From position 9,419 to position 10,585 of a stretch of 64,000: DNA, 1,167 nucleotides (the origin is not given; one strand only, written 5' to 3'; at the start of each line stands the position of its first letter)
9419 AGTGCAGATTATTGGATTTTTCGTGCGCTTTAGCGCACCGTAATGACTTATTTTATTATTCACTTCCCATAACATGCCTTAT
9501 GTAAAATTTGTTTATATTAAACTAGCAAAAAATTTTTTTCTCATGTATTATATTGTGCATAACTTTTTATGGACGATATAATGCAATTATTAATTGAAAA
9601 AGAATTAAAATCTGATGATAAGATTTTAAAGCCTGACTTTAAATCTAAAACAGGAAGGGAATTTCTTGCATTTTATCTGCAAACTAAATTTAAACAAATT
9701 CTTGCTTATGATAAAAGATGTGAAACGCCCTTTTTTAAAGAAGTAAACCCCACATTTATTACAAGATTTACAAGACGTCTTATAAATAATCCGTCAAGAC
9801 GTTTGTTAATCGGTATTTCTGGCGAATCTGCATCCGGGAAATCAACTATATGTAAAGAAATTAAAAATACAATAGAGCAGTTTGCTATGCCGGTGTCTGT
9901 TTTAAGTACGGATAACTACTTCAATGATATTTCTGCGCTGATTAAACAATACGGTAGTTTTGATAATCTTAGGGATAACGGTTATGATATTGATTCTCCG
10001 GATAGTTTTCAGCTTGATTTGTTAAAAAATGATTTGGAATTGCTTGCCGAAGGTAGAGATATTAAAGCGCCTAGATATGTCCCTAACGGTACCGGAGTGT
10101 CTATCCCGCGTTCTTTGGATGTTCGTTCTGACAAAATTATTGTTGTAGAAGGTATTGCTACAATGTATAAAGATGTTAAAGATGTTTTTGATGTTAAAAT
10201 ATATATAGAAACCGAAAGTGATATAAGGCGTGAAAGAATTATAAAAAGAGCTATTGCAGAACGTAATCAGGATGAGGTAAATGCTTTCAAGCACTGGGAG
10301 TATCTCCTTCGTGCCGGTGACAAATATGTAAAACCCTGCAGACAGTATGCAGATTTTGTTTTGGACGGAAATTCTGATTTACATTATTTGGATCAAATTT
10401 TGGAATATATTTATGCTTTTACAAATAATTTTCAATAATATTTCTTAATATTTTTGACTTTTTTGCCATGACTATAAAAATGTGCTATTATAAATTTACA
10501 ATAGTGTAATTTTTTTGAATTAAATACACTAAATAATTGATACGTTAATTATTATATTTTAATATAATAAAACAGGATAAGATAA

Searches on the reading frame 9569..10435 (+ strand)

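Call 79: search_protein_families(library=pfam, proteins=[window:9569-10435:+], max_evalue=0.001)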
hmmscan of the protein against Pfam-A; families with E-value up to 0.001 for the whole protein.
window:9569-10435:+ (289 aa): 2 families
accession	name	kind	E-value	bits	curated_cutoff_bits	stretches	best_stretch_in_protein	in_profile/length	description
PF00485.24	PRK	-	7.6e-27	94.8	22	1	80-266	1-188/196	Phosphoribulokinase / Uridine kinase family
PF13238.12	AAA_18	-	3.8e-06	27.8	29.4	1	81-236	1-125/128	AAA domain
